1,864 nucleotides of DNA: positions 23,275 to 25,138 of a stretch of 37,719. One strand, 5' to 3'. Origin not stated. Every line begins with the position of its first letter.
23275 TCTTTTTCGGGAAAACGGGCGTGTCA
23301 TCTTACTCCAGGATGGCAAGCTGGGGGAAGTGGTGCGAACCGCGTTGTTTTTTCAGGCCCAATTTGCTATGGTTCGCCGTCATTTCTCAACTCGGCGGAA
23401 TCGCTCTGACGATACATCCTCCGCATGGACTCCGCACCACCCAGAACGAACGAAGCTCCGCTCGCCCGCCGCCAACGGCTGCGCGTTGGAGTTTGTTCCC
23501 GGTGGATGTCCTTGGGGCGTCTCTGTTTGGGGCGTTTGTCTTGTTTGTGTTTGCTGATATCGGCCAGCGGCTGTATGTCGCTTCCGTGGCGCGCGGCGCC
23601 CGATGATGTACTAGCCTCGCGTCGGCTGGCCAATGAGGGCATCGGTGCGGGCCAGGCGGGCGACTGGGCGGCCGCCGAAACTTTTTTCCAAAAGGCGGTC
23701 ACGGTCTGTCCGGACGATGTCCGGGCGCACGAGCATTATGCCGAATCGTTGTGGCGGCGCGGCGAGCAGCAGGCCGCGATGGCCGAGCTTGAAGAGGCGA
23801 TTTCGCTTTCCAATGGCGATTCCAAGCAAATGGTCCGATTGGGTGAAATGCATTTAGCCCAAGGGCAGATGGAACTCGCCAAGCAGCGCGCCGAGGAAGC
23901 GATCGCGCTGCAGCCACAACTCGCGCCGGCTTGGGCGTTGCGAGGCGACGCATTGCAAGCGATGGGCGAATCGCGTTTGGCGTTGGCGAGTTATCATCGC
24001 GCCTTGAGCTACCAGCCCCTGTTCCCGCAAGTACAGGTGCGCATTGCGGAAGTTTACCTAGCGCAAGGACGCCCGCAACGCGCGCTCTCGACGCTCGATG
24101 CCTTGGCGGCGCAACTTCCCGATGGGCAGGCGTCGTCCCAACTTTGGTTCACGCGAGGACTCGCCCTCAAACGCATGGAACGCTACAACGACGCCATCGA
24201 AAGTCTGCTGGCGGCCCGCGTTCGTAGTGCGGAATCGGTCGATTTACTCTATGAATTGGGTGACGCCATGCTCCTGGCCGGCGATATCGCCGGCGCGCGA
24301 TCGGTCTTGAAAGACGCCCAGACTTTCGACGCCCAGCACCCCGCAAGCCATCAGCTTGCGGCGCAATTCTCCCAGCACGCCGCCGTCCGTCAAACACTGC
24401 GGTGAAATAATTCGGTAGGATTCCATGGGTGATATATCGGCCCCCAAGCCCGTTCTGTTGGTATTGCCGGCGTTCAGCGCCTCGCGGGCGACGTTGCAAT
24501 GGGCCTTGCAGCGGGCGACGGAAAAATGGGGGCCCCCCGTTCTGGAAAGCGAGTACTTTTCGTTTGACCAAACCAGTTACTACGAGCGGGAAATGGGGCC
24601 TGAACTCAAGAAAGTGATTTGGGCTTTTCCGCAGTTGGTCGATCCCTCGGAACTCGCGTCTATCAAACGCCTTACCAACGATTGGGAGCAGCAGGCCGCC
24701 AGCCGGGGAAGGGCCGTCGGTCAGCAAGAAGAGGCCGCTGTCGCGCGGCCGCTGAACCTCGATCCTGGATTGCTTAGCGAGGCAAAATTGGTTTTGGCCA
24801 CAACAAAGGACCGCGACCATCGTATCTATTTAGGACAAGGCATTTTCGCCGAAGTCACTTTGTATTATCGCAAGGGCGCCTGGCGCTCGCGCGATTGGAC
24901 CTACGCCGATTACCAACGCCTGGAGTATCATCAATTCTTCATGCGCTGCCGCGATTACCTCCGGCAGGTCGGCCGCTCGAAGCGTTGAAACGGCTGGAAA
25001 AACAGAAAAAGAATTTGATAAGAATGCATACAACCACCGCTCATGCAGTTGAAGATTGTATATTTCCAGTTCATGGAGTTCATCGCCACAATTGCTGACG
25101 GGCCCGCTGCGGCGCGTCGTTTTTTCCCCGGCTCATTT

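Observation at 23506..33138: Candidate protein O-glycosylation or surface-glycan locus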

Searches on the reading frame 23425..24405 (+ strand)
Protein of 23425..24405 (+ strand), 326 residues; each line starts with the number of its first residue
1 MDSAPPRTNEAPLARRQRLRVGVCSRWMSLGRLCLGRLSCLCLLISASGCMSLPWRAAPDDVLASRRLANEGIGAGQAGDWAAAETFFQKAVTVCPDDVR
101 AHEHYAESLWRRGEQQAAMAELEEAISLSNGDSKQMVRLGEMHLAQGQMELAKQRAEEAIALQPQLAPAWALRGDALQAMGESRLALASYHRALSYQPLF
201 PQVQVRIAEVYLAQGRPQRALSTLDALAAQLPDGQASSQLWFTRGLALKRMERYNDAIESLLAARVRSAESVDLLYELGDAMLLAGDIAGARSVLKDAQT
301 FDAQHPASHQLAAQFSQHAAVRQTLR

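Call 4: search_protein_families(library=pfam, proteins=[window:23425-24405:+], max_evalue=0.01)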
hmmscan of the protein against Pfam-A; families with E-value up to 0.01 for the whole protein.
window:23425-24405:+ (326 aa): 22 families
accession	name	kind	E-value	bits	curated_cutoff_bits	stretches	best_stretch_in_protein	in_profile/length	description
PF07719.23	TPR_2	-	1.6e-23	81.3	27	0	167-198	1-32/34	Tetratricopeptide repeat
PF13432.12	TPR_16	-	1.8e-22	79.8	32.7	3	173-233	3-63/65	Tetratricopeptide repeat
PF14559.12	TPR_19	-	1e-19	71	25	4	179-233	3-57/68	Tetratricopeptide repeat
PF00515.34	TPR_1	-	7.2e-18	64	27.8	1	167-198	1-32/34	Tetratricopeptide repeat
PF13181.12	TPR_8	-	1.6e-17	62.6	25.7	0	167-198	1-32/34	Tetratricopeptide repeat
PF13428.12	TPR_14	-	3.6e-17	61.6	23.5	2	77-107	13-43/44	Tetratricopeptide repeat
PF13414.12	TPR_11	-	8.9e-15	54.6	26.8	0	140-181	1-42/42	TPR repeat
PF13431.12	TPR_17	-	3.3e-13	49.2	24.4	0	157-187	3-33/34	Tetratricopeptide repeat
PF13424.12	TPR_12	-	3.3e-11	43.7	30.1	2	203-261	5-68/77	Tetratricopeptide repeat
PF13174.12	TPR_6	-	1.1e-10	41.8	26.3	0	203-233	2-32/33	Tetratricopeptide repeat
PF23914.1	TPR_CcmH_CycH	-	7.4e-08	32.8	42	1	163-259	46-142/158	Cytochrome c-type biogenesis protein H TPR domain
PF13176.12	TPR_7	-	7.5e-08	32.3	27.9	0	206-229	4-27/36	Tetratricopeptide repeat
PF12895.13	ANAPC3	-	1.1e-06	29.2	27.2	0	192-262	14-80/82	Anaphase-promoting complex, cyclosome, subunit 3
PF25064.1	ARM_TT21_5th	-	3.4e-06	27.8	27.8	1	185-268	19-102/117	TT21 fifth ARM repeats domain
PF07721.20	TPR_4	-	5.3e-06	27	27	0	208-225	8-25/26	Tetratricopeptide repeat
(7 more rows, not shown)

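Call 5: search_protein_families(library=ncbifam, proteins=[window:23425-24405:+], max_evalue=0.01)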
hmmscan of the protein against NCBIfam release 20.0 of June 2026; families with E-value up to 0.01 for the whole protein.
window:23425-24405:+ (326 aa): 21 families
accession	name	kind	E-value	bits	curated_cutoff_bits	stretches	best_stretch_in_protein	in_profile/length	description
TIGR02917.1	PEP_TPR_lipo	equivalog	1.5e-22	79.4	312.2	2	147-309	173-333/899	XrtA/PEP-CTERM system TPR-repeat protein PrsT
NF040959.1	MamA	equivalog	4.3e-17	62.2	200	2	72-165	78-171/204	magnetosome protein MamA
TIGR02521.1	type_IV_pilW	equivalog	5.1e-17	62.2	154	2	134-320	32-217/234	type IV pilus biogenesis/stability protein PilW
TIGR02552.1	LcrH_SycD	equivalog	4.4e-15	55.6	104.8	2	161-229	46-114/136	SycD/LcrH family type III secretion system chaperone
NF033762.1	social_mot_Tgl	equivalog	5.4e-09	35.8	225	1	39-159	8-126/252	social motility TPR repeat lipoprotein Tgl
NF052415.1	T3SS_chap_SctY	equivalog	5.9e-09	36.4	70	1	197-260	36-99/106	type III secretion apparatus assembly chaperone SctY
NF033920.0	C39_PA2778_fam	equivalog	1.5e-08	34.4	150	1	60-129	188-254/255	PA2778 family cysteine peptidase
TIGR02795.1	tol_pal_ybgF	equivalog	2.8e-07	31.1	90.1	0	206-299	7-103/119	tol-pal system protein YbgF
NF008520.0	PRK11447.1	equivalog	2e-06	25.9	858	1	63-136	459-532/1157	cellulose synthase complex outer membrane protein BcsC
NF047371.1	FlcA_CTERM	equivalog_domain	4.5e-06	25.4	300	1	84-298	332-533/646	periplasmic flagellar collar protein FlcA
NF033758.1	gliding_GltE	equivalog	7.8e-06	25.1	225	0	139-316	92-266/411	adventurous gliding motility TPR repeat lipoprotein GltE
NF053607.1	CHU_0125_OmpA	equivalog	1.7e-05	23.6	620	0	179-265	31-114/639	CHU_0125 family OmpA-like outer membrane integrity protein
NF002725.1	PRK02603.1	equivalog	8.6e-05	22.6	143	0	179-224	84-129/173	photosystem I assembly protein Ycf3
NF008755.0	PRK11788.1-3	equivalog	9.5e-05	21.9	430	1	126-232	173-280/388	lipopolysaccharide assembly protein LapB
NF008757.0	PRK11788.1-5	equivalog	0.00022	20.5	363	1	109-285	156-328/388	lipopolysaccharide assembly protein LapB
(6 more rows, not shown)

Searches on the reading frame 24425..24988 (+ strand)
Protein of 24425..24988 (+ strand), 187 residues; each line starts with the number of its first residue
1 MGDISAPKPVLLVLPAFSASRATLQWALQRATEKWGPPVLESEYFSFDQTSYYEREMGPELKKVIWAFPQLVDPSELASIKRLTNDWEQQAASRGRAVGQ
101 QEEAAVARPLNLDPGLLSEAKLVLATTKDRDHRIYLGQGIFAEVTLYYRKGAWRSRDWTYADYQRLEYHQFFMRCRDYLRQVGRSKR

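Call 4: search_protein_families(library=pfam, proteins=[window:24425-24988:+], max_evalue=0.01)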
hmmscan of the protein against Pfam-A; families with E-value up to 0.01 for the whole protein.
window:24425-24988:+ (187 aa): 1 family
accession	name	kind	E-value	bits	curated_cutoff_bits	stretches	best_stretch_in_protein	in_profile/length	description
PF14385.11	DUF4416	-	3.9e-55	186.6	27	1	9-177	2-160/162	Domain of unknown function (DUF4416)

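Call 5: search_protein_families(library=ncbifam, proteins=[window:24425-24988:+], max_evalue=0.01)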
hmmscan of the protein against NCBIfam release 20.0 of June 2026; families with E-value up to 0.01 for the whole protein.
window:24425-24988:+ (187 aa): 0 families

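Call 41: find_homologous_proteins(query=window:24425-24988:+, max_evalue=0.001)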
Query window:24425-24988:+ (187 aa): 3698 proteins with E <= 0.001 among 3823 candidates; the best 120 are listed.
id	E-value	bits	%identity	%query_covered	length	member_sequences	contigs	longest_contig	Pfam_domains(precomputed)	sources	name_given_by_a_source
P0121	4.7e-113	393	94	100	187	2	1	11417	PF14385.12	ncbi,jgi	-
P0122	8.5e-95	334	83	99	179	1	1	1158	PF14385.12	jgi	-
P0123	6.3e-64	233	60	96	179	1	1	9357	PF14385.12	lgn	-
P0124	1.6e-63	232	60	96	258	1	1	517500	PF14385.12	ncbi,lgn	-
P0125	2.3e-63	231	57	99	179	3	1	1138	PF14385.12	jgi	jgi:hypothetical protein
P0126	2.9e-63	231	59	96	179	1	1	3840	PF14385.12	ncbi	-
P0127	5.3e-63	230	59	97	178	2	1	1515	PF14385.12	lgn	-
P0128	1.7e-62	228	59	100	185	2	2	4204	PF14385.12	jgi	-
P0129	7.8e-62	226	59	97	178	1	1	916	PF14385.12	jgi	jgi:hypothetical protein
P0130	1.0e-61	226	60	97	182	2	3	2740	PF14385.12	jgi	jgi:hypothetical protein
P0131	1.7e-61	225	57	97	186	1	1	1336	PF14385.12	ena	-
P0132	1.7e-61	225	59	97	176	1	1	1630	PF14385.12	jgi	jgi:hypothetical protein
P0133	1.7e-61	225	57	97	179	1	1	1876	PF14385.12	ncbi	-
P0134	3.7e-61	224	58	100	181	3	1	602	PF14385.12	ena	-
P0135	4.9e-61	224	56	97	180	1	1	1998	PF14385.12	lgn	-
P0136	7.7e-61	223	56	97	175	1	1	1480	PF14385.12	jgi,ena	-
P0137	8.5e-61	223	57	100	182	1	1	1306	PF14385.12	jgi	jgi:hypothetical protein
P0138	9.5e-61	223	59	97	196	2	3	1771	PF14385.12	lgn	-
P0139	1.2e-60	222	57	96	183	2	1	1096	PF14385.12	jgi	jgi:hypothetical protein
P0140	1.2e-60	222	59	93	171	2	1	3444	PF14385.12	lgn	-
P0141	1.6e-60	222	57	97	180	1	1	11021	PF14385.12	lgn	-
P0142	1.7e-60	222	60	99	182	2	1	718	PF14385.12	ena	-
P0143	1.9e-60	222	57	100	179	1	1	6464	PF14385.12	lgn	-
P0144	2.1e-60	221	58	97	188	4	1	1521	PF14385.12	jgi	jgi:hypothetical protein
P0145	3.6e-60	221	58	96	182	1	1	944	PF14385.12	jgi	jgi:hypothetical protein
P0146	4.2e-60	220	59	97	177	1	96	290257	PF14385.12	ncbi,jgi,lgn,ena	-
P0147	4.9e-60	220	57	99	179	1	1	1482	PF14385.12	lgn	-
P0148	5.3e-60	220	57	97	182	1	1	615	PF14385.12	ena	-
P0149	6.0e-60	220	57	97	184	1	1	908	PF14385.12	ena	-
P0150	1.2e-59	219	58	97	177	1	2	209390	PF14385.12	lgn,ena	-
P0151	1.2e-59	219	58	92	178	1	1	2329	PF14385.12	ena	-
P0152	1.2e-59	219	58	97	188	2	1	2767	PF14385.12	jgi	jgi:hypothetical protein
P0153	1.3e-59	219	56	99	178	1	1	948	PF14385.12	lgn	-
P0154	1.3e-59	219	57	99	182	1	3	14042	PF14385.12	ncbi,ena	-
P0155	1.7e-59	218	58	96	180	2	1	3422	PF14385.12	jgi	jgi:hypothetical protein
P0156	1.7e-59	218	56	99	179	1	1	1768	PF14385.12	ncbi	-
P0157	1.8e-59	218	55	97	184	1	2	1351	PF14385.12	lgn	-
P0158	1.8e-59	218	57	99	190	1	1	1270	PF14385.12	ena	-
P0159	2.2e-59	218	57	96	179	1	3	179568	PF14385.12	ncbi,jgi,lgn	jgi:hypothetical protein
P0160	2.2e-59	218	56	97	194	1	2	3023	PF14385.12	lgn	-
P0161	2.3e-59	218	57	96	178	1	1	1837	PF14385.12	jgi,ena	-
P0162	2.9e-59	218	56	99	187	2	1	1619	PF14385.12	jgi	jgi:hypothetical protein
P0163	3.1e-59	218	57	99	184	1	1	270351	PF14385.12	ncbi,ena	-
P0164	3.2e-59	218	56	98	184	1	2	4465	PF14385.12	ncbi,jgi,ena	-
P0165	3.6e-59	217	57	97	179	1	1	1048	PF14385.12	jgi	jgi:hypothetical protein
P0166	4.3e-59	217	57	97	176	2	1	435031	PF14385.12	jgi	jgi:hypothetical protein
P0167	4.5e-59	217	56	96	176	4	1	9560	PF14385.12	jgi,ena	-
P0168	4.5e-59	217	58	98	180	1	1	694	PF14385.12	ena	-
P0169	4.7e-59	217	57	99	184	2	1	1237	PF14385.12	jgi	jgi:hypothetical protein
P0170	4.8e-59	217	55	99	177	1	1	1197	PF14385.12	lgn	-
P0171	5.1e-59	217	56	99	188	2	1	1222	PF14385.12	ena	-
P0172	6.1e-59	217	56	97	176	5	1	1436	PF14385.12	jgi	jgi:hypothetical protein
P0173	7.7e-59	216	57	99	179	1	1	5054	PF14385.12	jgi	-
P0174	8.7e-59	216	55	97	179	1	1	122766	PF14385.12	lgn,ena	-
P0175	9.0e-59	216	57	96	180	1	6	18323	PF14385.12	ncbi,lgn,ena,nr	ncbi:MAG: GTP-binding protein [Planctomycetaceae bacterium]|nr:GTP-binding protein [Planctomycetacea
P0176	9.4e-59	216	57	96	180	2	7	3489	PF14385.12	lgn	-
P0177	9.6e-59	216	57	97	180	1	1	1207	PF14385.12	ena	-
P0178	9.8e-59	216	53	100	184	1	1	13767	PF14385.12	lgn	-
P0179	1.1e-58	216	57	96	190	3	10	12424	PF14385.12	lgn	-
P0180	1.2e-58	216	57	96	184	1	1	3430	PF14385.12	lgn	-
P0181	1.3e-58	216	55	97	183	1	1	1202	PF14385.12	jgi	jgi:hypothetical protein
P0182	1.3e-58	216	54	98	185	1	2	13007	PF14385.12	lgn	-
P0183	1.4e-58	215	54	99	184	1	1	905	PF14385.12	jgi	jgi:hypothetical protein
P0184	1.5e-58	215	55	99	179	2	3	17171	PF14385.12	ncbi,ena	-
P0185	1.5e-58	215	57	97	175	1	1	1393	PF14385.12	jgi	jgi:hypothetical protein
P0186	2.0e-58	215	56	100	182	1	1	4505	PF14385.12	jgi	jgi:hypothetical protein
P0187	2.1e-58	215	56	96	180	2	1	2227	PF14385.12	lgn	-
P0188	2.2e-58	215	55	97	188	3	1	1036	PF14385.12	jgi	jgi:hypothetical protein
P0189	2.3e-58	215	56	96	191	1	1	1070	PF14385.12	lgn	-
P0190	2.4e-58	215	55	100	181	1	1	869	PF14385.12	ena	-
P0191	2.6e-58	215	57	93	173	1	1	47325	PF14385.12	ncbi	-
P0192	2.7e-58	215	57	96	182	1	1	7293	PF14385.12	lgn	-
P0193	2.8e-58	215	57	100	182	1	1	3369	PF14385.12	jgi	jgi:hypothetical protein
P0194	3.0e-58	214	56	99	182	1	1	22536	PF14385.12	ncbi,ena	-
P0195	3.1e-58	214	57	97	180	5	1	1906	PF14385.12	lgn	-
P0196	3.5e-58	214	54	96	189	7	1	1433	PF14385.12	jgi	jgi:hypothetical protein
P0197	3.6e-58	214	54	96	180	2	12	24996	PF14385.12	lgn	-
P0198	3.7e-58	214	56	97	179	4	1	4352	PF14385.12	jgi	jgi:hypothetical protein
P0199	3.9e-58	214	57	99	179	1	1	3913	PF14385.12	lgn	-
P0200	4.0e-58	214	57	98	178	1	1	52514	PF14385.12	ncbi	-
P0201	4.0e-58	214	55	94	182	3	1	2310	PF14385.12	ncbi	-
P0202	4.3e-58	214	57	97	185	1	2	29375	PF14385.12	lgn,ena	-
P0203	4.5e-58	214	56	97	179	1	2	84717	PF14385.12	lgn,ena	-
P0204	4.5e-58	214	55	96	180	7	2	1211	PF14385.12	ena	-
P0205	5.0e-58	214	56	98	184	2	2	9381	PF14385.12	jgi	jgi:hypothetical protein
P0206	5.2e-58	214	56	100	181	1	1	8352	PF14385.12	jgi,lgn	jgi:hypothetical protein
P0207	5.4e-58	214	57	98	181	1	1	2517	PF14385.12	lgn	-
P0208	5.9e-58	213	56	99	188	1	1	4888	PF14385.12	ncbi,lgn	-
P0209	6.0e-58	213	58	97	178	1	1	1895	PF14385.12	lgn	-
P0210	6.3e-58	213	58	99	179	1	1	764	PF14385.12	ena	-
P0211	6.5e-58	213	56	97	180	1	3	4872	PF14385.12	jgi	-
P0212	7.3e-58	213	55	97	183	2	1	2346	PF14385.12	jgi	-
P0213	7.3e-58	213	57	98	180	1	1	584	PF14385.12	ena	-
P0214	7.3e-58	213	57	98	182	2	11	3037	PF14385.12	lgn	-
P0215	7.5e-58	213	56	99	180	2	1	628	PF14385.12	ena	-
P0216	8.1e-58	213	55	100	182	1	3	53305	PF14385.12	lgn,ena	-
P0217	8.1e-58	213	58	96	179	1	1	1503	PF14385.12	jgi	jgi:hypothetical protein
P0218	8.1e-58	213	56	97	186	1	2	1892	PF14385.12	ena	-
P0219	8.2e-58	213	56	100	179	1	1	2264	PF14385.12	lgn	-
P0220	8.5e-58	213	55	99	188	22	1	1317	PF14385.12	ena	-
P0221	8.5e-58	213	55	99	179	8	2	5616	PF14385.12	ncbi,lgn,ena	-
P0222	8.6e-58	213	56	97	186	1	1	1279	PF14385.12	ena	-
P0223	8.6e-58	213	57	97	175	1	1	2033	PF14385.12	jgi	jgi:hypothetical protein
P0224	9.5e-58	213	55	98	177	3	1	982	PF14385.12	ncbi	-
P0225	9.8e-58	213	55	97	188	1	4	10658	PF14385.12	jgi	jgi:hypothetical protein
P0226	1.0e-57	213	57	96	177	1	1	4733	PF14385.12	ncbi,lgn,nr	ncbi:MAG: DUF4416 family protein [Planctomycetes bacterium]|nr:DUF4416 family protein [Planctomyceto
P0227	1.0e-57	213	55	96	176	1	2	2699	PF14385.12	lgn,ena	-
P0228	1.1e-57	213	56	97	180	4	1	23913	PF14385.12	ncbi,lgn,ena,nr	ncbi:MAG: DUF4416 family protein [Planctomycetota bacterium]|nr:DUF4416 family protein [Planctomycet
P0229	1.2e-57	212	56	97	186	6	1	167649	PF14385.12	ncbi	ncbi:MAG: DUF4416 family protein [Pirellulaceae bacterium]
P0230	1.2e-57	212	58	96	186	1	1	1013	PF14385.12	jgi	jgi:hypothetical protein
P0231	1.3e-57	212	57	97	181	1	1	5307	PF14385.12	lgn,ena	-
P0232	1.3e-57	212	57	97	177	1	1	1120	PF14385.12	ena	-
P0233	1.3e-57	212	55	100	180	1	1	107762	PF14385.12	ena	-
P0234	1.4e-57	212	56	97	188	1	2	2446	PF14385.12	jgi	jgi:hypothetical protein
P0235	1.4e-57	212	56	99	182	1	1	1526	PF14385.12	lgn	-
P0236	1.4e-57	212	55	97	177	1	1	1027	PF14385.12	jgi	jgi:hypothetical protein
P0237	1.4e-57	212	56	99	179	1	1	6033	PF14385.12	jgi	jgi:hypothetical protein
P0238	1.5e-57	212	55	96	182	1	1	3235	PF14385.12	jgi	jgi:Domain of unknown function (DUF4416)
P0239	1.5e-57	212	55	97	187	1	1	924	PF14385.12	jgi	jgi:hypothetical protein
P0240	1.6e-57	212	52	100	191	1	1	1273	PF14385.12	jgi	jgi:hypothetical protein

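Call 52: predict_structure(alignment_id=A2)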
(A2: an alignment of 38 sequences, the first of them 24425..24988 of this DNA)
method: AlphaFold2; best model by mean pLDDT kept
length: 187 residues; sequences in the alignment: 38
mean_pLDDT: 92.0   pTM: 0.88
mean pLDDT of the five models: 92.0, 90.6, 85.4, 75.4, 74.0
residues with pLDDT >= 90: 144; 70-90: 34; 50-70: 9; < 50: 0
segments of 3 or more residues with pLDDT < 50: none
pLDDT, mean of each block of 10 residues (from residue 1): 83 96 97 98 88 86 96 96 98 78 75 97 96 95 97 94 93 97 85
secondary structure, 60 per line:
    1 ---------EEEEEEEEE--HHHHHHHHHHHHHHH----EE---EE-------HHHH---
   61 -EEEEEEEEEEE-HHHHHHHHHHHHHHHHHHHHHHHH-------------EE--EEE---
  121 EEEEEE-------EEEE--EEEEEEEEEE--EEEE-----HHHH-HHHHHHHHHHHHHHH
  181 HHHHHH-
elements in order: E10-18 H21-35 H54-57 E62-72 H74-97 E115-117 E121-126 E134-137 E140-149 E152-155 H161-164 H166-186

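Call 59: search_solved_structures(query=A2, max_evalue=10, show_alignments=2)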
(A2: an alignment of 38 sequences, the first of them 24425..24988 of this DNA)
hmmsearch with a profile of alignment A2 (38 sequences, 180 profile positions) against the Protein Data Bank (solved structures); distinct sequences matched with E-value up to 10: 0.

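Call 96: search_protein_families(library=pfam, alignment_id=A2, max_evalue=10)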
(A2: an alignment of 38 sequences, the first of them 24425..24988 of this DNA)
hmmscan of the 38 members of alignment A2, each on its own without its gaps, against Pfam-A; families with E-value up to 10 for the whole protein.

A. member 1, window:24425-24988:+ (187 aa): 2 families
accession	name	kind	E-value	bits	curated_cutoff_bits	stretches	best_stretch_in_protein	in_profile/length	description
PF14385.11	DUF4416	-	3.9e-55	186.6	27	1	9-177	2-160/162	Domain of unknown function (DUF4416)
PF15880.10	NDUFV3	-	0.042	14.3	25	1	42-57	8-23/35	NADH dehydrogenase [ubiquinone] flavoprotein 3, mitochondrial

B. families by the number of members that match (of 38 scanned): 6 families
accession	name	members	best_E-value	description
PF14385.11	DUF4416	38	1.9e-58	Domain of unknown function (DUF4416)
PF15880.10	NDUFV3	2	0.042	NADH dehydrogenase [ubiquinone] flavoprotein 3, mitochondrial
PF24067.1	Beta-prop_BT_1020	1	0.016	BT_1020-like, N-terminal beta propeller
PF09039.17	HTH_Tnp_Mu_2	1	0.027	Mu DNA binding, I gamma subdomain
PF02631.22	RecX_HTH2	1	0.065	RecX, second three-helix domain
PF18561.7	Regnase_1_C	1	0.11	Endoribonuclease Regnase 1/ ZC3H12 C-terminal domain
